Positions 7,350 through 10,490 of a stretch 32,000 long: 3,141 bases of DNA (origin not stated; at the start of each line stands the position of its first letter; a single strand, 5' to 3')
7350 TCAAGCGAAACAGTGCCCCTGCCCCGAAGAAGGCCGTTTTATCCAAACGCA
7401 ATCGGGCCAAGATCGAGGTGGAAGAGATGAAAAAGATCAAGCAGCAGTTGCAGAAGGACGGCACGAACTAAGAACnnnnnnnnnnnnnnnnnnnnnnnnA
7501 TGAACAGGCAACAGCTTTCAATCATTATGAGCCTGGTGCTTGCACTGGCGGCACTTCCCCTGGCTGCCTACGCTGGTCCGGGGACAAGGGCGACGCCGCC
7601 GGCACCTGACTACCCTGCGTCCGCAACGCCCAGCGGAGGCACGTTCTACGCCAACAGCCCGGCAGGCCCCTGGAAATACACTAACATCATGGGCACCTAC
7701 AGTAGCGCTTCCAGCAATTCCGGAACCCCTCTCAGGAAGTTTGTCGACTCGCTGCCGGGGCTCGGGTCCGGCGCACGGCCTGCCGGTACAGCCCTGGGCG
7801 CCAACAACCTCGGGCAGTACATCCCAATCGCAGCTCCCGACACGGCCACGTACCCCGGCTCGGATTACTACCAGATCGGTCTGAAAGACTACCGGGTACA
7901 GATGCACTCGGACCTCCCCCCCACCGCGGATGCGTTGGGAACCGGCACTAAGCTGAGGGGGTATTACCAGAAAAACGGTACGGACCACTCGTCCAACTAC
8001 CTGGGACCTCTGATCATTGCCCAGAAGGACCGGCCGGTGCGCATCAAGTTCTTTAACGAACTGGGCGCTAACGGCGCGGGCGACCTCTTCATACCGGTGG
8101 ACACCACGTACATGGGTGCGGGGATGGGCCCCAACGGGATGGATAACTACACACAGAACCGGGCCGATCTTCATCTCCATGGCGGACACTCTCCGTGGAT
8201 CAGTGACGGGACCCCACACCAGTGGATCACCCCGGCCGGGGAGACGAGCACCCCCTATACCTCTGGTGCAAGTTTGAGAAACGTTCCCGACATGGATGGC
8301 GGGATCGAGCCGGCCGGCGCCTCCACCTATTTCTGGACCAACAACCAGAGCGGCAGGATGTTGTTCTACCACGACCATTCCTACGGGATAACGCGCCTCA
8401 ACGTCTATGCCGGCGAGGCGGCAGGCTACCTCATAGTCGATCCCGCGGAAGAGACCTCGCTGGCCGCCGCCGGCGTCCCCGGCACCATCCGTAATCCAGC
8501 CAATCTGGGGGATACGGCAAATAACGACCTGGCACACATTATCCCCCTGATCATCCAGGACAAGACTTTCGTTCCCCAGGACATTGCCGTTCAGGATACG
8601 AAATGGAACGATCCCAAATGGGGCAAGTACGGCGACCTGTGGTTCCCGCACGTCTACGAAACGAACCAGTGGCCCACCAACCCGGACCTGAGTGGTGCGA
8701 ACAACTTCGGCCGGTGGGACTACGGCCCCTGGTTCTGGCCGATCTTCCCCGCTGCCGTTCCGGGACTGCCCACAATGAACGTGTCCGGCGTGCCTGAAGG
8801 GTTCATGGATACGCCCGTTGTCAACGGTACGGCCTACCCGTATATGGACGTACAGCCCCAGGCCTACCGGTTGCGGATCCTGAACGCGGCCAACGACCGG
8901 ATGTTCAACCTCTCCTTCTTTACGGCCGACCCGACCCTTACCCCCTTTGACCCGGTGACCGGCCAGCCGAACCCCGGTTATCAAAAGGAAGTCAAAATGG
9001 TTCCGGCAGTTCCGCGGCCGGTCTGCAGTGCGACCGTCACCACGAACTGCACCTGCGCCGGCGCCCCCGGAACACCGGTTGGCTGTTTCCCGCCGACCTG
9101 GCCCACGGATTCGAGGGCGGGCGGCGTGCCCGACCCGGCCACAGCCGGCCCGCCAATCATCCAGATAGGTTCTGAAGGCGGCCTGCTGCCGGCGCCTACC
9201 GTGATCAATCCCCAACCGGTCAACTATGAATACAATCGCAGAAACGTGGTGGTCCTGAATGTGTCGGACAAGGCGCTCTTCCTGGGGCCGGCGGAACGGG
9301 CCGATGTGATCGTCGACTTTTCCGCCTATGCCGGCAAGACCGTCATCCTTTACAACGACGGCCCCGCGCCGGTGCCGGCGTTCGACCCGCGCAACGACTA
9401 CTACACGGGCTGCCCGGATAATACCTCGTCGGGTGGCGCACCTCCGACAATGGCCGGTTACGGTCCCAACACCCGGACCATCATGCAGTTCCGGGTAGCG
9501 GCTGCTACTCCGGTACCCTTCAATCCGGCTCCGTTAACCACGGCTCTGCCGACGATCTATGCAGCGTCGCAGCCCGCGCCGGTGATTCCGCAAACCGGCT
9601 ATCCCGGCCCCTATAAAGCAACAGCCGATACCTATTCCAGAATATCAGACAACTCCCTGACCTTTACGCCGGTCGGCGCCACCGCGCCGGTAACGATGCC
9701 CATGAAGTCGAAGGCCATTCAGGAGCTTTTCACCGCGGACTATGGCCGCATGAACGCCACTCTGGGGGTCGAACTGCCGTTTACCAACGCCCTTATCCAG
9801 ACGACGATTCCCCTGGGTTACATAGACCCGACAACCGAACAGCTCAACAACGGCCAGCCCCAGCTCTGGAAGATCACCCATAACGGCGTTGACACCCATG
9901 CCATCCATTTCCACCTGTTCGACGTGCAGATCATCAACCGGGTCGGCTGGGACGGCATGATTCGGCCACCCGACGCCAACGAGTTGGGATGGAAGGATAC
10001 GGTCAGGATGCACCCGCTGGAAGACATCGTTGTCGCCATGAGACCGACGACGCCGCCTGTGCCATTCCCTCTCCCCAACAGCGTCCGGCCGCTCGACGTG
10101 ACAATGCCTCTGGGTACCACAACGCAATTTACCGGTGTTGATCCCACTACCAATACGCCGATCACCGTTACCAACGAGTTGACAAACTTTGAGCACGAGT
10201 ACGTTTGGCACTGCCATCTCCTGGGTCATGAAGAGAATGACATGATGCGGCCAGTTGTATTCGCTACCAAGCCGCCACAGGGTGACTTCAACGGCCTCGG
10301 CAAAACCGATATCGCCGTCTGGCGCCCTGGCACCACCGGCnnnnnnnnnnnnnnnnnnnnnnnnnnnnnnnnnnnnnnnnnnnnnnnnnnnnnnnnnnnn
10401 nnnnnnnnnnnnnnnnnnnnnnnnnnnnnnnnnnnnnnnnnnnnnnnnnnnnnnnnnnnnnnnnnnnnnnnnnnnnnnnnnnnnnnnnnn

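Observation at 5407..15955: Duplicated operon architecture: FkpA-like chaperone + tiny secreted ORF + giant Sec-exported multicopper oxidase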

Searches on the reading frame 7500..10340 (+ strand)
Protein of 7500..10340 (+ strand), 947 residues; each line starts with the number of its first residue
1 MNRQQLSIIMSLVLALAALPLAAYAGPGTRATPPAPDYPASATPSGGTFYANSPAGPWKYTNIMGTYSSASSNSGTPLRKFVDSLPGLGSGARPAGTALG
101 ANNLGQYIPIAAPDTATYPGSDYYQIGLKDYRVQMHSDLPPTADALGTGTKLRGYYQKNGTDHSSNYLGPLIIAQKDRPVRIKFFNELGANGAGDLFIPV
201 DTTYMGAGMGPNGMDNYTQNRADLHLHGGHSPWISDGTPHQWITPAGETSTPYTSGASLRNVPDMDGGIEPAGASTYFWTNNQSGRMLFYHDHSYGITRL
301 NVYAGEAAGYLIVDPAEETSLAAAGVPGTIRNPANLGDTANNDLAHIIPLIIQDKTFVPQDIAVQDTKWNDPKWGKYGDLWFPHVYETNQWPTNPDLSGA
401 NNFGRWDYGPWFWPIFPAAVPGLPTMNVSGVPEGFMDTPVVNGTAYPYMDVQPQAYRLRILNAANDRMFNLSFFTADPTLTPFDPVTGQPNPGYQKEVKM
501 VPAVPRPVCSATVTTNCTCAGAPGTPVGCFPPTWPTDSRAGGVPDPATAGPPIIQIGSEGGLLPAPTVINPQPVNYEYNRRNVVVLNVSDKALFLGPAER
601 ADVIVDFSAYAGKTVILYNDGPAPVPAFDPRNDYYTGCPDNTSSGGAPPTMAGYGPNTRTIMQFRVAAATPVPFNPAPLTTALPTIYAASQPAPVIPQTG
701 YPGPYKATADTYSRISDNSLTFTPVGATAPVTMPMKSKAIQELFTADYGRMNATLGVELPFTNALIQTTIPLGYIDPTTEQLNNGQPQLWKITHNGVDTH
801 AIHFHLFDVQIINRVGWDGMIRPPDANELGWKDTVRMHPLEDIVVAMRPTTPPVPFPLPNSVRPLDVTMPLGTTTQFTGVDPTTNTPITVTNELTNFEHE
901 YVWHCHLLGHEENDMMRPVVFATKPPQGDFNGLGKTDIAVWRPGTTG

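Call 39: find_homologous_proteins(query=window:7500-10340:+, max_evalue=0.00001)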
Query window:7500-10340:+ (947 aa): 5335 proteins with E <= 0.00001 among 8000 candidates; the best 120 are listed.
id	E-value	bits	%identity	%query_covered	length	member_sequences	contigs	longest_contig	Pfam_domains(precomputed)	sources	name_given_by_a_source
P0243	0.0e+0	2090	93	100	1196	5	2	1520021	PF01839.30,PF07731.21,PF13517.13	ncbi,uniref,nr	ncbi:FG-GAP-like repeat-containing protein [Geobacter hydrogenophilus]|uniref:Plastocyanin-like doma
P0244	0.0e+0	1871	86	97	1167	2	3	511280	PF07731.21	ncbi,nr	ncbi:MAG: copper oxidase [Geobacter sp.]|nr:MAG: copper oxidase [Geobacter sp.]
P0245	0.0e+0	1761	79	100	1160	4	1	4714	PF07731.21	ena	-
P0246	0.0e+0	1598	76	98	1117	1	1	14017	PF07731.21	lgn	-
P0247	0.0e+0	1591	75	98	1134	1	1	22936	PF07731.21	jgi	jgi:FtsP/CotA-like multicopper oxidase with cupredoxin domain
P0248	0.0e+0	1488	72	96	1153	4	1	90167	PF07731.21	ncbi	-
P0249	0.0e+0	1488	72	97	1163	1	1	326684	PF07731.21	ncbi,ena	-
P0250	0.0e+0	1408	67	100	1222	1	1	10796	PF01839.30,PF07731.21,PF13517.13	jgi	jgi:FtsP/CotA-like multicopper oxidase with cupredoxin domain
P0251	0.0e+0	1373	65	99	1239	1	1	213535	PF01839.30,PF12256.15,PF07731.21,PF13517.13,PF07483.17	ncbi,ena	-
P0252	0.0e+0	1282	63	78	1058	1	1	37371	PF07731.21,PF00041.28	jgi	jgi:FtsP/CotA-like multicopper oxidase with cupredoxin domain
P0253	0.0e+0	1204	64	51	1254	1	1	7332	PF07731.21,PF26696.1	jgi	jgi:FtsP/CotA-like multicopper oxidase with cupredoxin domain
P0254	0.0e+0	1182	59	97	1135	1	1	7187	PF07731.21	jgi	jgi:FtsP/CotA-like multicopper oxidase with cupredoxin domain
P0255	0.0e+0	1156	57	55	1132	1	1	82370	PF01839.30,PF07731.21,PF13517.13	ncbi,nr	ncbi:MAG: FG-GAP-like repeat-containing protein [Proteobacteria bacterium]|nr:FG-GAP-like repeat-con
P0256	0.0e+0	1144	59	97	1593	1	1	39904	PF07495.20,PF07731.21,PF00041.28,PF16967.12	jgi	jgi:FtsP/CotA-like multicopper oxidase with cupredoxin domain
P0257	0.0e+0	1137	55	100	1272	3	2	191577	PF07731.21,PF13517.13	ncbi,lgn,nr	ncbi:MAG: copper oxidase [Geobacter sp.]|nr:MAG: copper oxidase [Geobacter sp.]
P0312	0.0e+0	1024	56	96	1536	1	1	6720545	PF22073.3,PF07731.21,PF15780.12,PF22544.3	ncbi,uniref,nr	ncbi:choice-of-anchor D domain-containing protein [Anaeromyxobacter oryzae]|uniref:Fibronectin type-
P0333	0.0e+0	1014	58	90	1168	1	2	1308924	PF07731.21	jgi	jgi:FtsP/CotA-like multicopper oxidase with cupredoxin domain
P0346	4.2e-298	1010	58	93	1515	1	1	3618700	PF07731.21,PF13287.13,PF13290.14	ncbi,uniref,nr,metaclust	ncbi:chitobiase/beta-hexosaminidase C-terminal domain-containing protein [Geobacter pickeringii]|uni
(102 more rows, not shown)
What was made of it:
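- Closest known: Geobacter sulfurreducens OmpB. Same: Its relatives often carry fibronectin type III C-termini, as OmpB does (call 39).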

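Call 42: find_encoding_contigs(protein=P0346, flank=10000, max_places=1)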
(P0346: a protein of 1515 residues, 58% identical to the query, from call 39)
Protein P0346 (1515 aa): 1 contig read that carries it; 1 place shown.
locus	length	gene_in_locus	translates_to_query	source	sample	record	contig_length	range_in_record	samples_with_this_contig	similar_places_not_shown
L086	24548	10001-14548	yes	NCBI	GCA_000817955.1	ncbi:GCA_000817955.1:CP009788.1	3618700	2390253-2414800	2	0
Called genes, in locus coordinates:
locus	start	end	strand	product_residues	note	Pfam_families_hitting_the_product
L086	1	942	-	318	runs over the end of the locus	PF03255:ACCA, PF01039:Carboxyl_trans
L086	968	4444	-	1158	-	PF02811:PHP, PF07733:DNA_pol3_alpha, PF17657:DNA_pol3_finger, PF14579:HHH_6, PF01336:tRNA_anti-codon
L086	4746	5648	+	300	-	PF00989:PAS, PF13188:PAS_8, PF13596:PAS_10 (weak), PF08448:PAS_4, PF13426:PAS_9, PF00990:GGDEF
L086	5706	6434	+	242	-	PF04972:BON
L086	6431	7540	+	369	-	PF01544:CorA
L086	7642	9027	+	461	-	PF01026:TatD_DNase, PF04055:Radical_SAM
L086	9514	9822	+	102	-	-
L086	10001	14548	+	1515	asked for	PF07731:Cu-oxidase_2 (faint), PF13290:CHB_HEX_C_1, PF13287:Fn3_assoc, PF13290:CHB_HEX_C_1, PF13287:Fn3_assoc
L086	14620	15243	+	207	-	-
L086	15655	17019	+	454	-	PF07690:MFS_1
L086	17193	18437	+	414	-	PF07690:MFS_1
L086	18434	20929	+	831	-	PF02743:dCache_1, PF00672:HAMP, PF08448:PAS_4 (weak), PF13426:PAS_9 (faint), PF00512:HisKA, PF02518:HATPase_c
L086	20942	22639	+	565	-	PF13191:AAA_16, PF13401:AAA_22, PF01471:PG_binding_1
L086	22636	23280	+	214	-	PF16537:T2SSB (faint)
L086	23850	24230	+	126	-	PF13442:Cytochrome_CBB3 (weak)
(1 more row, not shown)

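Call 43: find_encoding_contigs(protein=P0312, flank=10000, max_places=1)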
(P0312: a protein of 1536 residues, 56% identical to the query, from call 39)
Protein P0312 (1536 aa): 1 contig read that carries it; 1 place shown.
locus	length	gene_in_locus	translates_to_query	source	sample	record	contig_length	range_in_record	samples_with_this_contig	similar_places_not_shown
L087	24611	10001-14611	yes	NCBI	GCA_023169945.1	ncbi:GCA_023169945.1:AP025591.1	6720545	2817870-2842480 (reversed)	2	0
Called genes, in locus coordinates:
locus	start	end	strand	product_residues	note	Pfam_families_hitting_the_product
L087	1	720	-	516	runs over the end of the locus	PF00535:Glycos_transf_2, PF13489:Methyltransf_23, PF08241:Methyltransf_11, PF08242:Methyltransf_12, PF13649:Methyltransf_25, PF13847:Methyltransf_31 (weak)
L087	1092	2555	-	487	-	PF02878:PGM_PMM_I, PF02879:PGM_PMM_II, PF02880:PGM_PMM_III, PF00408:PGM_PMM_IV (weak)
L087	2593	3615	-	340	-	PF01370:Epimerase, PF04321:RmlD_sub_bind (weak), PF16363:GDP_Man_Dehyd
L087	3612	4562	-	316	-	PF01370:Epimerase, PF04321:RmlD_sub_bind (weak), PF16363:GDP_Man_Dehyd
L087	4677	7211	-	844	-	PF13428:TPR_14 (faint), PF04932:Wzy_C, PF07719:TPR_2 (faint), PF13424:TPR_12 (faint), PF14559:TPR_19 (weak)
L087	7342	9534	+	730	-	PF02706:Wzz, PF02374:ArsA_ATPase (faint), PF13807:GNVR, PF06564:CBP_BcsQ (faint), PF01656:CbiA, PF10609:ParA, PF13614:AAA_31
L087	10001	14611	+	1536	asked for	PF07731:Cu-oxidase_2 (faint), PF15780:ASH, PF22073:Cep192_D4 (weak), PF22544:HYDIN_VesB_CFA65-like_Ig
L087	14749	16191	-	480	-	PF12708:Pect-lyase_RHGA_epim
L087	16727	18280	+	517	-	PF01943:Polysacc_synt, PF13440:Polysacc_synt_3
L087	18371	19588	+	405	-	PF04932:Wzy_C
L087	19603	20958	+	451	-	PF13524:Glyco_trans_1_2 (weak)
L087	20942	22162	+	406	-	PF13439:Glyco_transf_4, PF13579:Glyco_trans_4_4, PF00534:Glycos_transf_1, PF13692:Glyco_trans_1_4, PF13524:Glyco_trans_1_2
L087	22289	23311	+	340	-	PF01073:3Beta_HSD, PF01370:Epimerase, PF02719:Polysacc_synt_2, PF04321:RmlD_sub_bind (weak), PF05368:NmrA, PF13460:NAD_binding_10, PF16363:GDP_Man_Dehyd, PF08485:Polysacc_syn_2C, +1 more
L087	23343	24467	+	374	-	PF01073:3Beta_HSD (faint), PF01370:Epimerase, PF07993:NAD_binding_4 (faint), PF14667:Polysacc_synt_C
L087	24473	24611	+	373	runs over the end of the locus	PF02350:Epimerase_2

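Call 44: find_encoding_contigs(protein=P0251, flank=10000, max_places=1)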
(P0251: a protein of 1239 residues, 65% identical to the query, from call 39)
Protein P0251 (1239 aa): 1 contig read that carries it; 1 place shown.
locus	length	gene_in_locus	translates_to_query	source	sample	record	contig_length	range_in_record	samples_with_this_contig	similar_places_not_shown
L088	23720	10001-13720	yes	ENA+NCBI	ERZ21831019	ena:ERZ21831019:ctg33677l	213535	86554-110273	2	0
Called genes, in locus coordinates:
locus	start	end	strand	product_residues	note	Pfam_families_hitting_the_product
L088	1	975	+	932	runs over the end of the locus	PF08448:PAS_4, PF13426:PAS_9, PF00989:PAS, PF08447:PAS_3, PF08448:PAS_4, PF13426:PAS_9, PF13188:PAS_8, PF02518:HATPase_c, +4 more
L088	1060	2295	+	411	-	PF06779:MFS_4, PF07690:MFS_1, PF12832:MFS_1_like (weak)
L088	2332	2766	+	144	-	PF13581:HATPase_c_2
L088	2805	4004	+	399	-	PF06965:Na_H_antiport_1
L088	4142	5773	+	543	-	-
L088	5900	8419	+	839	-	PF01839:FG-GAP (faint), PF07483:W_rich_C (faint), PF13517:FG-GAP_3 (weak)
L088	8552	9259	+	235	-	PF05168:HEPN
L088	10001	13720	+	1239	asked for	PF07731:Cu-oxidase_2 (faint), PF01839:FG-GAP (faint), PF07483:W_rich_C (faint), PF12256:TcdB_toxin_midN (faint), PF13517:FG-GAP_3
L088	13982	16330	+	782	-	PF13517:FG-GAP_3, PF01839:FG-GAP (weak), PF13517:FG-GAP_3 (weak)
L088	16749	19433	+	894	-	-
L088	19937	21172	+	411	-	PF13440:Polysacc_synt_3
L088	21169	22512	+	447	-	-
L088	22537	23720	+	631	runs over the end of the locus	PF13522:GATase_6, PF13537:GATase_7, PF00733:Asn_synthase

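Call 45: find_encoding_contigs(protein=P0333, flank=10000, max_places=1)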
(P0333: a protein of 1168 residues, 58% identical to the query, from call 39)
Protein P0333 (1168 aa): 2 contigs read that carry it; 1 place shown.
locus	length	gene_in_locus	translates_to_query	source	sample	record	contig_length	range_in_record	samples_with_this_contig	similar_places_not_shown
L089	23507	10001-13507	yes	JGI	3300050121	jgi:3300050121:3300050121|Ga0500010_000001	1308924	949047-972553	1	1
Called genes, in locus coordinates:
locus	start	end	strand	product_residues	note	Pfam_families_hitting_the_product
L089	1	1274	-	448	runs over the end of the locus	PF07498:Rho_N (faint), PF07497:Rho_RNA_bind, PF00006:ATP-synt_ab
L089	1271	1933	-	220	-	PF00923:TAL_FSA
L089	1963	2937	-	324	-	-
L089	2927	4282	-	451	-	PF27272:CpgS_N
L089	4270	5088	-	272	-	PF00149:Metallophos, PF12850:Metallophos_2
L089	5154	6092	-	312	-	PF00288:GHMP_kinases_N, PF08544:GHMP_kinases_C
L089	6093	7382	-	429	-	PF01408:GFO_IDH_MocA (weak), PF03447:NAD_binding_3, PF00742:Homoserine_dh, PF01842:ACT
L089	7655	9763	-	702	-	PF18998:Flg_new_2 (weak)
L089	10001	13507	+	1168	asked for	PF07731:Cu-oxidase_2 (faint)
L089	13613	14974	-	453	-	PF00278:Orn_DAP_Arg_deC, PF02784:Orn_Arg_deC_N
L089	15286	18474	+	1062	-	PF13395:HNH_4, PF18541:RuvC_III, PF22702:Cas9_RuvC (weak)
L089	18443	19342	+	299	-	PF01867:Cas_Cas1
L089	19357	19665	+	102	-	PF09827:CRISPR_Cas2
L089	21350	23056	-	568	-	PF03485:Arg_tRNA_synt_N, PF00750:tRNA-synt_1d, PF05746:DALR_1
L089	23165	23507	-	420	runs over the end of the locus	PF06123:CreD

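Call 58: find_encoding_contigs(protein=P0249, flank=8000, max_places=1)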
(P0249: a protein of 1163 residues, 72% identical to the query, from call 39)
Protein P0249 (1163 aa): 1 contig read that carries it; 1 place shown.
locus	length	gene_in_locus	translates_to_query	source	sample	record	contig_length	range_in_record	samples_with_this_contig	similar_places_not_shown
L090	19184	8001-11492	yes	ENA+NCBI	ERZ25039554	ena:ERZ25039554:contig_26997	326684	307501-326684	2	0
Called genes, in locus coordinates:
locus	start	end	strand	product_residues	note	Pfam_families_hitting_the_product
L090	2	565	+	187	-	PF04977:DivIC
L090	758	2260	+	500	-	PF03065:Glyco_hydro_57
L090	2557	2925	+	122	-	-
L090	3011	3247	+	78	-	PF13711:DUF4160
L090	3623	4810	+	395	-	PF00890:FAD_binding_2, PF01266:DAO (weak), PF03486:HI0933_like, PF13450:NAD_binding_8, PF13738:Pyr_redox_3 (faint), PF22780:HI0933_like_1st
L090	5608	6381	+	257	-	PF01346:FKBP_N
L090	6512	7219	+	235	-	PF01346:FKBP_N, PF00254:FKBP_C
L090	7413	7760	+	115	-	-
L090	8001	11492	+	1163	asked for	PF07731:Cu-oxidase_2 (faint)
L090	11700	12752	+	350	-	PF01075:Glyco_transf_9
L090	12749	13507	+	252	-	PF05050:Methyltransf_21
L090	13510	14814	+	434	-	PF01943:Polysacc_synt, PF01554:MatE (weak), PF13440:Polysacc_synt_3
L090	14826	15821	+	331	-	PF13489:Methyltransf_23, PF05175:MTS, PF13847:Methyltransf_31, PF08241:Methyltransf_11, PF08242:Methyltransf_12, PF13649:Methyltransf_25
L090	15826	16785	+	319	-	PF13489:Methyltransf_23, PF13847:Methyltransf_31 (weak), PF08241:Methyltransf_11, PF08242:Methyltransf_12, PF13649:Methyltransf_25 (weak)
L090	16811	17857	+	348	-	PF00535:Glycos_transf_2, PF13641:Glyco_tranf_2_3, PF13632:Glyco_trans_2_3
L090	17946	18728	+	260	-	PF13489:Methyltransf_23, PF08241:Methyltransf_11, PF08242:Methyltransf_12, PF13649:Methyltransf_25, PF13847:Methyltransf_31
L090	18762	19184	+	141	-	?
